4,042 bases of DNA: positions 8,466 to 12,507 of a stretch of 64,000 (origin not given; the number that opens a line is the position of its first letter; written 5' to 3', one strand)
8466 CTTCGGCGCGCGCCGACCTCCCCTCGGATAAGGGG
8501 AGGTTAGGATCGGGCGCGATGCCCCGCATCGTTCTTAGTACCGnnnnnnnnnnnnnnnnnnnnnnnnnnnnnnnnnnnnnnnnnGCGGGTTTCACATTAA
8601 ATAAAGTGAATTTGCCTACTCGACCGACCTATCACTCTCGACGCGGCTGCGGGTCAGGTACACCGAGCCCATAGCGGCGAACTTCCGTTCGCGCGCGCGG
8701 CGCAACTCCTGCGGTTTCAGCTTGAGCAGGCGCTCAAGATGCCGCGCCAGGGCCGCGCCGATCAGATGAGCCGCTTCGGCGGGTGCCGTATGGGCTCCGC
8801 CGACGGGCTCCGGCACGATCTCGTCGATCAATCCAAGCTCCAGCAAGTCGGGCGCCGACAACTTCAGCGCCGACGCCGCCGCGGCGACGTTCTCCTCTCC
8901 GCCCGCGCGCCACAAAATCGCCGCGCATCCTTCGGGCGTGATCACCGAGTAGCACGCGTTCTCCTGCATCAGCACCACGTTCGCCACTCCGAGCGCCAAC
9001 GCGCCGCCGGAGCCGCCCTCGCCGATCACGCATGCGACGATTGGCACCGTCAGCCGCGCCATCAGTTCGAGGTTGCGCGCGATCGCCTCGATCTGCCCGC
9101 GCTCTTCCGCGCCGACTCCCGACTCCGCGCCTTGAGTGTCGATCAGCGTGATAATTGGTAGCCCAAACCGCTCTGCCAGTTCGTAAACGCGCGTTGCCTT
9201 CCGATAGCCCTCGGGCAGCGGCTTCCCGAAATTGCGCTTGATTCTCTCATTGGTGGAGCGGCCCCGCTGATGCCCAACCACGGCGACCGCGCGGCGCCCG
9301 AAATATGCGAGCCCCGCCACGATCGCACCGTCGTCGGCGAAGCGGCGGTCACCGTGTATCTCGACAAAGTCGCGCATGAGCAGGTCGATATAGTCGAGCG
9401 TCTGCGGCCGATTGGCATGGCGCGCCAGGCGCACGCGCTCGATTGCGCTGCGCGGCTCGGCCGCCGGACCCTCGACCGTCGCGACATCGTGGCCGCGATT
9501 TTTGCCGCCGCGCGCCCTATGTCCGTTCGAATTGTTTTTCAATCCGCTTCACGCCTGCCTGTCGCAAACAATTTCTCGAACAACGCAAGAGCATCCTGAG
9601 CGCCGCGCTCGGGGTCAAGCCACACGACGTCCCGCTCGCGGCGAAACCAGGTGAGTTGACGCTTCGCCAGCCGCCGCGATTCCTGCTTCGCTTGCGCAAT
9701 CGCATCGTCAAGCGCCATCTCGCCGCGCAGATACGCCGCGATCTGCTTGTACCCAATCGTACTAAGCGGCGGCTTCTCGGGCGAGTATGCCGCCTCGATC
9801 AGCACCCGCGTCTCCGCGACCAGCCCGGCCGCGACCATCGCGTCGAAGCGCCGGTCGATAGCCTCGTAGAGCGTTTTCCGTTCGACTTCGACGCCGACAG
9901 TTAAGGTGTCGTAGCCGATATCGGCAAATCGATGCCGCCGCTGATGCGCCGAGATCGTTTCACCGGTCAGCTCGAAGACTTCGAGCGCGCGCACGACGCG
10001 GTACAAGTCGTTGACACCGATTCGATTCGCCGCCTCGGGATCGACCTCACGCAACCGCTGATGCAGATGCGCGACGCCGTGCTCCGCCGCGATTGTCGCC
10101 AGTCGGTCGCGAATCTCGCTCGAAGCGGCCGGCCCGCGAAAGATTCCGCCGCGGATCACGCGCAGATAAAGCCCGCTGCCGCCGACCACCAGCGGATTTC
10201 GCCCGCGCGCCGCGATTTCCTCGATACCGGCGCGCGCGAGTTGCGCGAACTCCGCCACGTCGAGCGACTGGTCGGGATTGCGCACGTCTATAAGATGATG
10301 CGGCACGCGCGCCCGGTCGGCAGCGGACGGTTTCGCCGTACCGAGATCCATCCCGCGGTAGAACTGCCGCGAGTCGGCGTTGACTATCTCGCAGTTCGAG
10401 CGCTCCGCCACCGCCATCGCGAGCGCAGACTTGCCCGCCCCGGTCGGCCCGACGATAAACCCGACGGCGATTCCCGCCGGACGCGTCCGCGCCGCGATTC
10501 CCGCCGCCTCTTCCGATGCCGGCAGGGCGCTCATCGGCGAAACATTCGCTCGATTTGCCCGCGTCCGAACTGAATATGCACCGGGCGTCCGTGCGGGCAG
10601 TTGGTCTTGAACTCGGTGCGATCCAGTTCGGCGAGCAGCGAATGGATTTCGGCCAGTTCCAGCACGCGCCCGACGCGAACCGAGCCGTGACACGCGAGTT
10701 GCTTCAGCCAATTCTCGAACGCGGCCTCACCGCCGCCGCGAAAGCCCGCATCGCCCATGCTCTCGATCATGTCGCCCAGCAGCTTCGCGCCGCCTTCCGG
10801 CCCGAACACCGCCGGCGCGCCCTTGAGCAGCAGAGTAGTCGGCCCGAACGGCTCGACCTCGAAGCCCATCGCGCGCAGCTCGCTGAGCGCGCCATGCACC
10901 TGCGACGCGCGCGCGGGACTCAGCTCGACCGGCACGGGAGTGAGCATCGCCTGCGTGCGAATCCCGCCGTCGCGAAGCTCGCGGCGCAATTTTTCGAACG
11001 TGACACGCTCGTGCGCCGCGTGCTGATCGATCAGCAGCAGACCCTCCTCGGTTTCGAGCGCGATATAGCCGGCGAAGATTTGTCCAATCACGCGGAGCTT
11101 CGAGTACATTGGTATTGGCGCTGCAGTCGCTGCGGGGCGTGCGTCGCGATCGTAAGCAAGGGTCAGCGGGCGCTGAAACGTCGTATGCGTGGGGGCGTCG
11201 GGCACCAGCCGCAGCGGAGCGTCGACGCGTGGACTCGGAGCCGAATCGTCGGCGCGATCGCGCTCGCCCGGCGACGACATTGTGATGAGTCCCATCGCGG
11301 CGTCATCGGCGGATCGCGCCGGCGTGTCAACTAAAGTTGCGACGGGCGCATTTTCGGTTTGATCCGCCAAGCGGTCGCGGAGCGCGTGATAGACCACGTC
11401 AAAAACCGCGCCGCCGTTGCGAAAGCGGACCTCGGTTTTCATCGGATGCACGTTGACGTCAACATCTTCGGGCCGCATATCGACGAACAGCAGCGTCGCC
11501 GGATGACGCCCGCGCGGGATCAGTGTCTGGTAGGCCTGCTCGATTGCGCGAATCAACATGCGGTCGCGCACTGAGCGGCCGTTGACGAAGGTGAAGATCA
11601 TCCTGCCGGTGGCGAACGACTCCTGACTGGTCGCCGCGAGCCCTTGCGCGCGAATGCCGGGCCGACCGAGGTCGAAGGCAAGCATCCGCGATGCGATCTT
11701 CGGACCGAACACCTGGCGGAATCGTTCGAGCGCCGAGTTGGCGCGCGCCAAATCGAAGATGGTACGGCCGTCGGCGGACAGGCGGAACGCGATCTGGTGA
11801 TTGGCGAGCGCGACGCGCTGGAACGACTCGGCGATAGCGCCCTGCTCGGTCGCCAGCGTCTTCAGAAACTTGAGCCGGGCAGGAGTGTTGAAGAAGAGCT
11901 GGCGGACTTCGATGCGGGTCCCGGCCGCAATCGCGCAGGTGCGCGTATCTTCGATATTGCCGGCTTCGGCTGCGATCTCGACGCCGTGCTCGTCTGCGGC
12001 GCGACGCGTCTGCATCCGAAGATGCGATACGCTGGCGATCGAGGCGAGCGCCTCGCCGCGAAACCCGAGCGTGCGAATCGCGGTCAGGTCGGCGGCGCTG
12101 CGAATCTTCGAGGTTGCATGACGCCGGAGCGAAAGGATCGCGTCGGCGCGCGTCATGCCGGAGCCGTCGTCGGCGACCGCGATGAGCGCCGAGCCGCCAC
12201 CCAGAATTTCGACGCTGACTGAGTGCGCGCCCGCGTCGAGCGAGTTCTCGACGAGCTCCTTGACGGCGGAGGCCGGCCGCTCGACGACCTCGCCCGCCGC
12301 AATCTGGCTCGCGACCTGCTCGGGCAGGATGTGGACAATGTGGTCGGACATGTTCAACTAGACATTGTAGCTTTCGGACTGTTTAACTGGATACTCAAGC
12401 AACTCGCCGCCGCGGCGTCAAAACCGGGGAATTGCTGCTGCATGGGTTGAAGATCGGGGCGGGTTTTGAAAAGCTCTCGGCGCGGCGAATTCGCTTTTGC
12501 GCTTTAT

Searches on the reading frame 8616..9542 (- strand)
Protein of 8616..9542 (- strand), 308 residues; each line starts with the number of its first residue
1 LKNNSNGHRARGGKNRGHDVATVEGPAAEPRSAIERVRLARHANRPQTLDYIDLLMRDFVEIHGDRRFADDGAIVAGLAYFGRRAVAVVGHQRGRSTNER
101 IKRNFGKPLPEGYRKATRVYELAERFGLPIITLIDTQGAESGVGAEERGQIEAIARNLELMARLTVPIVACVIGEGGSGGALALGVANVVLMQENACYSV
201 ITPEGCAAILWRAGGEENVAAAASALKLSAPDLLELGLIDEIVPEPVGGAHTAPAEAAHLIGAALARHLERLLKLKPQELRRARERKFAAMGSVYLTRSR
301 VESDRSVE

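Call 11: search_protein_families(library=pfam, proteins=[window:8616-9542:-], max_evalue=0.001)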
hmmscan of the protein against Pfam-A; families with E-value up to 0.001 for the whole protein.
window:8616-9542:- (308 aa): 3 families
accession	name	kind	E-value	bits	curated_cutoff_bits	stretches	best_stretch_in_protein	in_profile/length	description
PF03255.19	ACCA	-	6.1e-114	380.8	23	1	33-292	53-310/310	Acetyl co-enzyme A carboxylase carboxyltransferase-like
PF01039.27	Carboxyl_trans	-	1.4e-16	60.6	22.3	1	67-214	279-420/493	Carboxyl transferase domain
PF00378.25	ECH_1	-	7.2e-05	22.7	27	1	150-261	73-191/251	Enoyl-CoA hydratase/isomerase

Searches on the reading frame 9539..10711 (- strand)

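Call 11: search_protein_families(library=pfam, proteins=[window:9539-10711:-], max_evalue=0.001)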
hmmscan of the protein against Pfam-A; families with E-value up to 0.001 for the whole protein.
window:9539-10711:- (390 aa): 3 families
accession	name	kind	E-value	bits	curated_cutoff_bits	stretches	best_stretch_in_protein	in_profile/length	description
PF01715.23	IPPT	-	5.3e-84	282.1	23.6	1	116-359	1-243/243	IPP transferase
PF13671.12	AAA_33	-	3.7e-05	24.5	27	1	85-215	3-99/143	AAA domain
PF01745.22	IPT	-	9.1e-05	22.4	20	1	83-132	3-52/233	Isopentenyl transferase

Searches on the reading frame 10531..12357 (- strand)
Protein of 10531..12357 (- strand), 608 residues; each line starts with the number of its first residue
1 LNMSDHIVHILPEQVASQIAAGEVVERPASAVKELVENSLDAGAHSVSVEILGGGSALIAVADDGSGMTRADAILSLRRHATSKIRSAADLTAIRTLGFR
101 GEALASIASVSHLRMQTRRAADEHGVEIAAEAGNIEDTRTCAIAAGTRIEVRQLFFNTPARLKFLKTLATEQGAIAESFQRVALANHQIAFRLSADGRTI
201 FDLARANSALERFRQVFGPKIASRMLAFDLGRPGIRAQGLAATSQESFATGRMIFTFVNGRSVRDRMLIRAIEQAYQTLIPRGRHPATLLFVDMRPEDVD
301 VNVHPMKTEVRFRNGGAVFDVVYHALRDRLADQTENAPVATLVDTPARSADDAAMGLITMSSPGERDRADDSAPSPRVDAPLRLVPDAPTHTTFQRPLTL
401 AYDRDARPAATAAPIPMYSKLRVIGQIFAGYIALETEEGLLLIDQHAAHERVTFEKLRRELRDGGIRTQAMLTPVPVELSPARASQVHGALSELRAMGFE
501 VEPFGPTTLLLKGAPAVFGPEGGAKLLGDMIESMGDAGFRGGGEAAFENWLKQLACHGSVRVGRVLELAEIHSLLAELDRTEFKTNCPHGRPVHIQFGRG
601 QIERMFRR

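Call 11: search_protein_families(library=pfam, proteins=[window:10531-12357:-], max_evalue=0.001)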
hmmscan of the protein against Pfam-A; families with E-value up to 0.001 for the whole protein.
window:10531-12357:- (608 aa): 4 families
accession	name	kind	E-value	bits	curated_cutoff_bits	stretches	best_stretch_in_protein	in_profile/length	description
PF08676.16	MutL_C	-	1.5e-35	122.4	25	1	424-565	1-141/142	MutL C terminal dimerisation domain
PF01119.25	DNA_mis_repair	-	4.4e-32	110.6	26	1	214-330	2-118/119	DNA mismatch repair protein, C-terminal domain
PF13589.12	HATPase_c_3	-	1.8e-11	44.6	25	1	29-122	4-97/137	Histidine kinase-, DNA gyrase B-, and HSP90-like ATPase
PF02518.31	HATPase_c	-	0.00019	22.3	26.4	1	27-90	5-64/111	Histidine kinase-, DNA gyrase B-, and HSP90-like ATPase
